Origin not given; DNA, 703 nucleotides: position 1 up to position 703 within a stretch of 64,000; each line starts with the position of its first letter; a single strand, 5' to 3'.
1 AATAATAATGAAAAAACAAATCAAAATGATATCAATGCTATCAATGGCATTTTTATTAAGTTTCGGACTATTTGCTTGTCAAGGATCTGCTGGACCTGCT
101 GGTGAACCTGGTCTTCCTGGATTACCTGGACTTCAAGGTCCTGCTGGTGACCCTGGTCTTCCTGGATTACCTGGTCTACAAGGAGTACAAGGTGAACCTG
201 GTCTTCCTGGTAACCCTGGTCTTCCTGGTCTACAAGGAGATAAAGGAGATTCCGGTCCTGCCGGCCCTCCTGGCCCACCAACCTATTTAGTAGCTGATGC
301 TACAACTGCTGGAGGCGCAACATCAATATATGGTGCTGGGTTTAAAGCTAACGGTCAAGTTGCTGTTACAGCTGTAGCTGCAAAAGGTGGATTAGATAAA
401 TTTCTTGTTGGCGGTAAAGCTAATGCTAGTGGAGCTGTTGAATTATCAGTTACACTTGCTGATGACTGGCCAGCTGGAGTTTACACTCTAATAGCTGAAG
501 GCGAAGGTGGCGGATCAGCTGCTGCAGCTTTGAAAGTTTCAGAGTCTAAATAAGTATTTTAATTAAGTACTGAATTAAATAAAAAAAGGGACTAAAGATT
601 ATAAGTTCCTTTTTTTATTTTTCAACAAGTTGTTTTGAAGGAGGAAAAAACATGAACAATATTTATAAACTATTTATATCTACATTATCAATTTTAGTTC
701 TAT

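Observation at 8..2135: Tandem trio of collagen-like (G-X-Y) lipoproteins with a shared C-terminal beta-domain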

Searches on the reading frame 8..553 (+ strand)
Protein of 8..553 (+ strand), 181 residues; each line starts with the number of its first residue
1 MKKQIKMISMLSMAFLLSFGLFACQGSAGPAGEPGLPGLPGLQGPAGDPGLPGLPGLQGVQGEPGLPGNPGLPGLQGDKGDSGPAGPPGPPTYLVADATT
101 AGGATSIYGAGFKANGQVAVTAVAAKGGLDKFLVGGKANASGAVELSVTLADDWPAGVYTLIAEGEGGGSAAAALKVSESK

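Call 4: search_protein_families(library=pfam, proteins=[window:8-550:+], max_evalue=1)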
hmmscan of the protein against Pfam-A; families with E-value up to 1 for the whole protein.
window:8-550:+ (181 aa): 2 families
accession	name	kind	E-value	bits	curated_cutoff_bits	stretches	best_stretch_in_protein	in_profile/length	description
PF01391.23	Collagen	-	2.3e-11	43.7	27.2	1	32-88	1-57/60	Collagen triple helix repeat (20 copies)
PF21337.3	Peptidase_M17_N_1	-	0.12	12.9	27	1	100-164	19-81/118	M17 aminopeptidase, N-terminal domain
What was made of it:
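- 8..553 (+): Gene P1: 181-aa collagen-like lipoprotein precursor with one Ig-like domain. Pfam Collagen E 2.3e-11 (call 4).
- Pfam Collagen above its cutoff in all three (call 4).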

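Call 9: find_encoding_contigs(protein=window:8-553:+, flank=10000, max_places=10)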
Protein window:8-553:+ (181 aa): 23 contigs read that carry it; 10 places shown.
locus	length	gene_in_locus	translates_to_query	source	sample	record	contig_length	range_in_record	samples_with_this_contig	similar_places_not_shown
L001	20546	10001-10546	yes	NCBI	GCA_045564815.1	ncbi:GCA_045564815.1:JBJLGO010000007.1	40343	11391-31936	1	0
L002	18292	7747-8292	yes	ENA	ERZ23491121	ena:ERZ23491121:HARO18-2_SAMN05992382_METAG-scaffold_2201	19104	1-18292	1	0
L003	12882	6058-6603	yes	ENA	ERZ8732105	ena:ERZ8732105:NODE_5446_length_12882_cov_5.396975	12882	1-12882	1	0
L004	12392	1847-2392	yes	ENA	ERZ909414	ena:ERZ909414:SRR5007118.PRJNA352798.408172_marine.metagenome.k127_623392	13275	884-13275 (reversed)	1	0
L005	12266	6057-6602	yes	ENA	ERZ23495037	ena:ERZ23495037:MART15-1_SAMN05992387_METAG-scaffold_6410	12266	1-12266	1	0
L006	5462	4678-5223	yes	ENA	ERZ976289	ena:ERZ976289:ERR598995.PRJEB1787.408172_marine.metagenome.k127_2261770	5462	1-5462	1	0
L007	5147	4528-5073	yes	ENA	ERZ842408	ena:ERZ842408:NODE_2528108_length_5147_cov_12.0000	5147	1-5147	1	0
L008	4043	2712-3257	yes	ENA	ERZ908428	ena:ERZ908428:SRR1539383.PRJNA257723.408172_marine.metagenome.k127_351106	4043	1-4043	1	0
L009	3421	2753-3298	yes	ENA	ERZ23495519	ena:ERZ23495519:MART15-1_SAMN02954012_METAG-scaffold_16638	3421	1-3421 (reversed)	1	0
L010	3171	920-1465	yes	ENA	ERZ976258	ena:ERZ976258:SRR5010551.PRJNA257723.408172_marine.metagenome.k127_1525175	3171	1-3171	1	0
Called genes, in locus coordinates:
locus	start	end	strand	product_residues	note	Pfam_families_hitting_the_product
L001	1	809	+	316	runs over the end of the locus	PF00106:adh_short, PF08659:KR, PF13561:adh_short_C2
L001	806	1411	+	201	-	PF02674:Colicin_V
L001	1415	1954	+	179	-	PF01844:HNH, PF13395:HNH_4 (weak), PF14279:HNH_5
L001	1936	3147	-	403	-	PF01266:DAO (faint), PF07992:Pyr_redox_2 (faint), PF13450:NAD_binding_8, PF13738:Pyr_redox_3 (faint), PF01593:Amino_oxidase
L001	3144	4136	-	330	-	PF13177:DNA_pol3_delta2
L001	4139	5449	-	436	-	PF00278:Orn_DAP_Arg_deC, PF02784:Orn_Arg_deC_N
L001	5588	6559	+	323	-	PF13793:Pribosyltran_N, PF00156:Pribosyltran, PF14572:Pribosyl_synth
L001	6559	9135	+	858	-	PF07517:SecA_DEAD, PF00270:DEAD (weak), PF01043:SecA_PP_bind, PF21090:P-loop_SecA, PF07516:SecA_SW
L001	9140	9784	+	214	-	-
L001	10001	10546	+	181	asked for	-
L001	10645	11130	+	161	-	-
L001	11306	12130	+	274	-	PF01391:Collagen (weak)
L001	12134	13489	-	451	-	PF00483:NTP_transferase, PF12804:NTP_transf_3, PF02348:CTP_transf_3, PF25084:LbH_EIF2B, PF25087:GMPPB_C, PF00132:Hexapep (weak), PF25084:LbH_EIF2B (weak), PF00132:Hexapep, +3 more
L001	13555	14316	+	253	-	PF01996:F420_ligase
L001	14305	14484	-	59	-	-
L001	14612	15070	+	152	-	PF01878:EVE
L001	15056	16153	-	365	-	PF00180:Iso_dh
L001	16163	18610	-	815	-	PF00133:tRNA-synt_1, PF09334:tRNA-synt_1g, PF13603:tRNA-synt_1_2, PF00133:tRNA-synt_1, PF08264:Anticodon_1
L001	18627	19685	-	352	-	PF00180:Iso_dh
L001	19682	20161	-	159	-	PF00293:NUDIX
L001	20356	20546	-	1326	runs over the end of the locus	PF04997:RNA_pol_Rpb1_1, PF00623:RNA_pol_Rpb1_2, PF04983:RNA_pol_Rpb1_3, PF05000:RNA_pol_Rpb1_4, PF04998:RNA_pol_Rpb1_5, PF21668:RPOC_hybrid (faint)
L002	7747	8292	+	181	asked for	-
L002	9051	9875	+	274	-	PF01391:Collagen (weak)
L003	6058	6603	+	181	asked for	-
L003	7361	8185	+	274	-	PF01391:Collagen (weak)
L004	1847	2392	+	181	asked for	-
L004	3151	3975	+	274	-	PF01391:Collagen (weak)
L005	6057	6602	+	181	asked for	-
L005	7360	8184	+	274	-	PF01391:Collagen (weak)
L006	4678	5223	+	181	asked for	-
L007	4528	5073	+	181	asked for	-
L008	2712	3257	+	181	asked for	-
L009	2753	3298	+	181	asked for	-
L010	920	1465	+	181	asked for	-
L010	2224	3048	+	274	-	PF01391:Collagen (weak)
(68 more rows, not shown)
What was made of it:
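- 8..553 (+): The exact protein is carried on at least 23 independent marine contigs (call 9).
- On Phage tail fibres with collagen repeats: The neighbours are housekeeping genes (call 9).
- The flanks are housekeeping genes: prs-secA upstream, then glmU, an F420 ligase, leuS and rpoBC (call 9). The identical protein is found in 30 index blocks, and 23 contigs from different projects were read (call 9).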

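Call 13: find_homologous_proteins(query=window:8-550:+, max_evalue=0.001)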
Query window:8-550:+ (181 aa): 619 proteins with E <= 0.001 among 8000 candidates; the best 120 are listed.
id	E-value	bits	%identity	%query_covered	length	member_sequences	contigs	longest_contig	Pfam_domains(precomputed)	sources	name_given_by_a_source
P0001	1.8e-103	362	96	100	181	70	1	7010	PF01391.24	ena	-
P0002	5.9e-92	324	87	100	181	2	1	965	PF01391.24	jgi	-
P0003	1.2e-90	320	86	100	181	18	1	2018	PF01391.24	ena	-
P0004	1.1e-76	275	77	99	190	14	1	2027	PF01391.24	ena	-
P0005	1.7e-74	267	77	97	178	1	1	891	PF01391.24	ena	-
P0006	4.9e-74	266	74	88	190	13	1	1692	PF01391.24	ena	-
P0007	3.0e-72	260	75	97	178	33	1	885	PF01391.24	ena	-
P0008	1.1e-69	252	74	86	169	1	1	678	PF01391.24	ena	-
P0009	5.6e-66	240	71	87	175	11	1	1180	PF01391.24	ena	-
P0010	2.0e-64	235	69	88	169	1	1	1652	PF01391.24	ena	-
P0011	4.0e-63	230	64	88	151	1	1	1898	PF01391.24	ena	-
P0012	2.4e-62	228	63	88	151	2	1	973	PF01391.24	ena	-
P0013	2.4e-62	228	66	88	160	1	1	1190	PF01391.24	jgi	-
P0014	4.5e-62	227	66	88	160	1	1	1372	PF01391.24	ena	-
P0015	1.4e-60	222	65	99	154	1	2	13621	PF01391.24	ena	-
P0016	1.5e-60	222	65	99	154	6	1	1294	PF01391.24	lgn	-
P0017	3.8e-60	221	65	99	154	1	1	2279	PF01391.24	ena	-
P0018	8.7e-60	219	61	88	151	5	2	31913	PF01391.24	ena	-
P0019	8.8e-60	219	85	60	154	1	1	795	PF01391.24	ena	-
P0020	2.7e-59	218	61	88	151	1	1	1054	PF01391.24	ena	-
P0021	3.7e-59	217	64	99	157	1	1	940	PF01391.24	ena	-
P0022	4.6e-59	217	65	99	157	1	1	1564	PF01391.24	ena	-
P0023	9.7e-59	216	65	99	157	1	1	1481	PF01391.24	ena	-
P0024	1.2e-54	203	59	88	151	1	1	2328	PF01391.24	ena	-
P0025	1.3e-53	199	64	99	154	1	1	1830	PF01391.24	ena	-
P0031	8.3e-39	151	53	98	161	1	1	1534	PF01391.24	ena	-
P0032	4.3e-36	142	52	98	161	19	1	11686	PF01391.24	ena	-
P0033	1.2e-35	141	51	98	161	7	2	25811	PF01391.24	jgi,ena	-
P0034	1.7e-35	140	51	98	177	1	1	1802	PF01391.24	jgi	jgi:hypothetical protein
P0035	1.8e-35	140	51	98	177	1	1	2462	PF01391.24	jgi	jgi:hypothetical protein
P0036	9.3e-35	138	52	98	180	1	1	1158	PF01391.24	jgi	-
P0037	7.5e-34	135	54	91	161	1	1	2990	PF01391.24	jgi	-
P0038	6.3e-33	132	48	98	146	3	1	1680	PF01391.24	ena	-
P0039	3.1e-31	126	50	51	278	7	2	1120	PF01391.24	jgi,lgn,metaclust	metaclust:\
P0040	5.5e-31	126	39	98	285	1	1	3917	PF01391.24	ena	-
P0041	6.2e-30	122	43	54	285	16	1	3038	PF01391.24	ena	-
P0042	3.6e-29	120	46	52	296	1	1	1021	PF01391.24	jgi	-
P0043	3.9e-29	120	49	46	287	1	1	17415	PF01391.24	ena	-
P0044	6.4e-29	119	43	90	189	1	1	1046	PF01391.24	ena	-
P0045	8.3e-29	118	38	98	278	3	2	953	PF01391.24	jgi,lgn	-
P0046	1.9e-28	117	39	100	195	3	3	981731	PF01391.24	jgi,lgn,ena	jgi:hypothetical protein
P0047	3.2e-28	117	40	98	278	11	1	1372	PF01391.24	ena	-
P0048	4.8e-28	116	49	51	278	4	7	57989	PF01391.24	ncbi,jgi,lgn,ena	-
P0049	1.0e-27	115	41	69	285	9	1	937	PF01391.24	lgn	-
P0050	1.1e-27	115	52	47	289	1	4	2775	PF01391.24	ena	-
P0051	1.3e-27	115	52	47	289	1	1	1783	PF01391.24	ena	-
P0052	1.5e-27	114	47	80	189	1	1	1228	PF01391.24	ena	-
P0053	2.2e-27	114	37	97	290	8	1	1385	PF01391.24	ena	-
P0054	5.9e-27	112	52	47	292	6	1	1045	PF01391.24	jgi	-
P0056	9.8e-27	112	46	97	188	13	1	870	PF01391.24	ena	-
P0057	4.7e-26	109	48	50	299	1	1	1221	PF01391.24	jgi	-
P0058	6.7e-26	109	47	97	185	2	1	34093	PF01391.24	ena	-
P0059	7.4e-26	109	52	49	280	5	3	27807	PF01391.24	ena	-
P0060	8.0e-26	109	48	98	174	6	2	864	PF01391.24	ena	-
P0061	2.9e-25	107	43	99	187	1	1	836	PF01391.24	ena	-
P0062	5.5e-25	106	48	48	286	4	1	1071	PF01391.24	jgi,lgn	-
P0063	1.3e-24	105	45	52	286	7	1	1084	PF01391.24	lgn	-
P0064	4.4e-24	103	43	43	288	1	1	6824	PF01391.24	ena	-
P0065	6.8e-24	102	43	50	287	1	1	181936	PF01391.24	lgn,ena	-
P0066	1.2e-23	102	44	52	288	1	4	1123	PF01391.24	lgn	-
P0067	1.3e-23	102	36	98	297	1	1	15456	PF01391.24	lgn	-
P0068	2.5e-23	101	35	98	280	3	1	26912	PF01391.24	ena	-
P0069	3.8e-23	100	27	98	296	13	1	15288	PF01391.24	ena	-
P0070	5.1e-23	100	43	97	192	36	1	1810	PF01391.24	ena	-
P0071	9.8e-23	99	38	95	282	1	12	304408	PF01391.24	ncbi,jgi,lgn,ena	-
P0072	1.9e-22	98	42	53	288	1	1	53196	PF01391.24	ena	-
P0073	2.3e-22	97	43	52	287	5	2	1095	PF01391.24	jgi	-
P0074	2.6e-22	97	36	93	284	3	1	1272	PF01391.24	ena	-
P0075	4.0e-22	97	37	95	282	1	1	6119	PF01391.24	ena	-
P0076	4.0e-22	97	37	97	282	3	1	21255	PF01391.24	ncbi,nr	ncbi:collagen-like protein [Chloroflexi bacterium]|nr:collagen-like protein [Chloroflexota bacterium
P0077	4.8e-22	96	49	87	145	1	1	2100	PF01391.24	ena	-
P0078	4.8e-22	96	43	98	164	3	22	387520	PF01391.24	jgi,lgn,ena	jgi:hypothetical protein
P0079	5.2e-22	96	41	55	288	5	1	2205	PF01391.24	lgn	-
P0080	6.0e-22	96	35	53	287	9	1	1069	PF01391.24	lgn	-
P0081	6.0e-22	96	44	97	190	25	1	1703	PF01391.24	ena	-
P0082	6.7e-22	96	40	51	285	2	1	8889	PF01391.24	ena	-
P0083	7.1e-22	96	50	42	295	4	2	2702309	PF01391.24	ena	-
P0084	7.5e-22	96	38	95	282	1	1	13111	PF01391.24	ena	-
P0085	7.8e-22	96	38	95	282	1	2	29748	PF01391.24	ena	-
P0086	8.3e-22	96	38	95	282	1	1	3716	PF01391.24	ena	-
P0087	8.6e-22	96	37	95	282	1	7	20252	PF01391.24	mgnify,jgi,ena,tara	mgnify:FL=1|tara:strand:+ start:281 stop:1129 length:849 start_codon:yes stop_codon:yes gene_type:co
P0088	8.7e-22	96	37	95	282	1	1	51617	PF01391.24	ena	-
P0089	9.1e-22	95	37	95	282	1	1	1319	PF01391.24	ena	-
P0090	9.4e-22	95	36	95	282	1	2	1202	PF01391.24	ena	-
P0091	1.0e-21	95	37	95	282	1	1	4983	PF01391.24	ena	-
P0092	1.1e-21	95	38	95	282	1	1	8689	PF01391.24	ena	-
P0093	1.1e-21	95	38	55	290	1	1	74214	PF01391.24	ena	-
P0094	1.1e-21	95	47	52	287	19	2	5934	PF01391.24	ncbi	-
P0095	1.2e-21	95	38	95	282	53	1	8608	PF01391.24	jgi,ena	-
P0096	1.2e-21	95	37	97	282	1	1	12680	PF01391.24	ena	-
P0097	1.3e-21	95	37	95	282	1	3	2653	PF01391.24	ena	-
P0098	1.4e-21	95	38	95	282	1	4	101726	PF01391.24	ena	-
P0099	1.5e-21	95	37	95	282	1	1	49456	PF01391.24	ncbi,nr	ncbi:MAG: hypothetical protein CL739_07535 [Chloroflexi bacterium]|nr:hypothetical protein [Chlorofl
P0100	1.6e-21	95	38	95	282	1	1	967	PF01391.24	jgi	-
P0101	1.8e-21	95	38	95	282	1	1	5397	PF01391.24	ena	-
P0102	1.9e-21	94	41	54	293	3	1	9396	PF01391.24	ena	-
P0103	1.9e-21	94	38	95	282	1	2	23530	PF01391.24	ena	-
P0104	2.1e-21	94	38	95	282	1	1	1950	PF01391.24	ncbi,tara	tara:strand:- start:135 stop:983 length:849 start_codon:yes stop_codon:yes gene_type:complete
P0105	2.1e-21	94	37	95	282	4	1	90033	PF01391.24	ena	-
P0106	2.3e-21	94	37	95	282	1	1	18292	PF01391.24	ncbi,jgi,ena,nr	ncbi:MAG: collagen-like protein [Chloroflexota bacterium]|nr:collagen-like protein [Chloroflexota ba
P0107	2.4e-21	94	37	95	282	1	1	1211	PF01391.24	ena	-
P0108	2.5e-21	94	46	51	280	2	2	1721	PF01391.24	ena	-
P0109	2.6e-21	94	38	95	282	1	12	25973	PF01391.24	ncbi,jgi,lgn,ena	-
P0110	2.7e-21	94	37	95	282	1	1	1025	PF01391.24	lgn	-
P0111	2.7e-21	94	47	44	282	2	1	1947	PF01391.24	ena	-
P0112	2.8e-21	94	46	44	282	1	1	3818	PF01391.24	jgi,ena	-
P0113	2.9e-21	94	38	95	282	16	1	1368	PF01391.24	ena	-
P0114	3.1e-21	94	38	95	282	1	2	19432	PF01391.24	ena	-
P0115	3.4e-21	94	42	51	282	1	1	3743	PF01391.24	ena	-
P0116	3.6e-21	94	38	95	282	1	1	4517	PF01391.24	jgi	-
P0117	3.8e-21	93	36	95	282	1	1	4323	PF01391.24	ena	-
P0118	4.2e-21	93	41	54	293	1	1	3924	PF01391.24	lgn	-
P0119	4.2e-21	93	44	48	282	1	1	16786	PF01391.24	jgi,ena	-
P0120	4.2e-21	93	37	95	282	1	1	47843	PF01391.24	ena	-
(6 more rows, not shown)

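Call 45: search_protein_families(library=ncbifam, proteins=[window:8-550:+, L001:9140-9781:+], max_evalue=0.1)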
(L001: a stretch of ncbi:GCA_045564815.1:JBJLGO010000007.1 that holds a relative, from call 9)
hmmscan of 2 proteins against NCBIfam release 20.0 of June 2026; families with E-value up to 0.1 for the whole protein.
window:8-550:+ (181 aa): 4 families
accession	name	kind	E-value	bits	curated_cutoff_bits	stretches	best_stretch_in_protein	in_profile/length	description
NF046116.1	adhesin_Lcl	equivalog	2.8e-07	29.4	500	1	25-91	125-248/431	collagen-like adhesin Lcl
NF038330.1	adhesin_SclA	exception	5.4e-07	29.6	400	1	25-92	167-234/405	LPXTG-anchored collagen-like adhesin Scl1/SclA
NF038329.2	gly_rich_SclB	equivalog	1.2e-06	27.8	325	1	26-90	144-208/442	LPXTG-anchored collagen-like adhesin Scl2/SclB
NF052537.1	CoM_syn_XcbE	exception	0.033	13.4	450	1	94-134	56-96/322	coenzyme M biosynthesis enzyme XcbE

L001:9140-9781:+ (214 aa): 0 families
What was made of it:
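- Closest known: Streptococcal Scl1/Scl2. Same: The only sequence match is through the collagen region (call 45).
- The matches here go through the collagen tract only (call 45).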

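Call 46: search_protein_families(library=phrogs, proteins=[window:8-550:+], max_evalue=0.01)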
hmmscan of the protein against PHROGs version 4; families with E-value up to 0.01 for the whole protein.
window:8-550:+ (181 aa): 24 families
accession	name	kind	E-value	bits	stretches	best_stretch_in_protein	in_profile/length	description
phrog_6320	-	tail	1.3e-11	45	1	25-90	109-174/745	tail fiber protein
phrog_5073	-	tail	1.3e-09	38.7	1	25-90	293-358/519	tail fiber protein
phrog_8745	-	tail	7.2e-08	31.2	1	25-127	1415-1515/1803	tail fiber protein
phrog_366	-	tail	1.4e-07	32.3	1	25-91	308-374/474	tail fiber protein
phrog_819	-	tail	2.5e-07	30.3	1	25-90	513-581/1024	tail protein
phrog_1806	-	tail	1.7e-06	28.5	1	25-91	132-199/276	collagen like minor tail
phrog_18350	-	tail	1.8e-06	28.9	2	52-102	159-211/253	tail fiber protein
phrog_32123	-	unknown function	2.2e-06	27.3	1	25-91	223-289/532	-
phrog_26303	-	unknown function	9.6e-06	27.3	1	24-59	57-92/114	-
phrog_26246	-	tail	1.2e-05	25.6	1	24-89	93-158/329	tail protein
phrog_29268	-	unknown function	1.3e-05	24.6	1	18-146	407-536/653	-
phrog_35286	-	unknown function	3e-05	23.6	1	25-68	295-338/750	-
phrog_38806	-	unknown function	8.1e-05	23.1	1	25-89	69-133/285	-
phrog_38766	-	head and packaging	0.00018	21.2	1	25-110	84-167/478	virion structural protein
phrog_33406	-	tail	0.00055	19.3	1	25-88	211-274/651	tail fiber protein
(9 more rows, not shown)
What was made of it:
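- PHROG tail-fibre families are hit with E down to 5e-14 (call 46).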

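Call 55: list_cluster_members(proteins=[window:8-550:+, window:652-1134:+, window:1311-2132:+, window:2139-3491:-])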
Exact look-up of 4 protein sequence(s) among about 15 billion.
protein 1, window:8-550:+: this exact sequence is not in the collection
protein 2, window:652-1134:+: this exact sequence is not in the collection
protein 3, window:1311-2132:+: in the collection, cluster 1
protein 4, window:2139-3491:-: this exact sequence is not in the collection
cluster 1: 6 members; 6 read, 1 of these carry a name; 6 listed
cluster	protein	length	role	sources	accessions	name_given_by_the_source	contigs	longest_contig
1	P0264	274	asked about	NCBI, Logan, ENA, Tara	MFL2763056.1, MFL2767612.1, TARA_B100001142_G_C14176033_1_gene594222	MAG: hypothetical protein ACJZ9C_01455 [Dehalococcoidia bacterium] | strand:- start:46 stop:870 length:825 start_codon:yes stop_codon:yes gene_type:complete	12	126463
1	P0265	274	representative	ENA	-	-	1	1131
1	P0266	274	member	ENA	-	-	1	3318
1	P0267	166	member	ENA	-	-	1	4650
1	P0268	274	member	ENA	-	-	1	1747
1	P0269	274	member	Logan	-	-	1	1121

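Call 57: find_encoding_contigs(protein=P0083, flank=8000, max_places=2)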
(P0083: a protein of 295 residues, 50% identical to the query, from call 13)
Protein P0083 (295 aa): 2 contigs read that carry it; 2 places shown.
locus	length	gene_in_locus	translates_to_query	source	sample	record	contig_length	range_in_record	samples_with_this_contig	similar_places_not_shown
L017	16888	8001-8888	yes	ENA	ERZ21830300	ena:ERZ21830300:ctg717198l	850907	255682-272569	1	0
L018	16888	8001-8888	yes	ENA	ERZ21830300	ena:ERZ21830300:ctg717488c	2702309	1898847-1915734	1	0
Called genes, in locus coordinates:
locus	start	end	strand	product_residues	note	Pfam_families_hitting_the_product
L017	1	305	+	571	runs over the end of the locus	PF00496:SBP_bac_5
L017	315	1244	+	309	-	PF19300:BPD_transp_1_N, PF00528:BPD_transp_1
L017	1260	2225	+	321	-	PF12911:OppC_N, PF00528:BPD_transp_1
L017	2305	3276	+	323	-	PF02826:2-Hacid_dh_C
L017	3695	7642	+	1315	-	-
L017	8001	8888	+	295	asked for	PF01391:Collagen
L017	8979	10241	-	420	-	PF01595:CNNM, PF00571:CBS, PF03471:CorC_HlyC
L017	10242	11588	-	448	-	PF00483:NTP_transferase, PF01128:IspD (weak), PF12804:NTP_transf_3, PF25084:LbH_EIF2B, PF00132:Hexapep, PF25087:GMPPB_C (weak), PF24894:Hexapep_GlmU, PF00132:Hexapep (weak), +1 more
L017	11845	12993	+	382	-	PF13439:Glyco_transf_4, PF13579:Glyco_trans_4_4, PF20706:GT4-conflict (weak), PF00534:Glycos_transf_1, PF13692:Glyco_trans_1_4, PF13524:Glyco_trans_1_2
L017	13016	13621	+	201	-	PF01066:CDP-OH_P_transf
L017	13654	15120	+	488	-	PF13485:Peptidase_MA_2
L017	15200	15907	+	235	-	-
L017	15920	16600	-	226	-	PF12710:HAD (weak)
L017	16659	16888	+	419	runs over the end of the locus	-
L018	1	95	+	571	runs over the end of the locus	PF00496:SBP_bac_5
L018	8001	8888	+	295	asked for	PF01391:Collagen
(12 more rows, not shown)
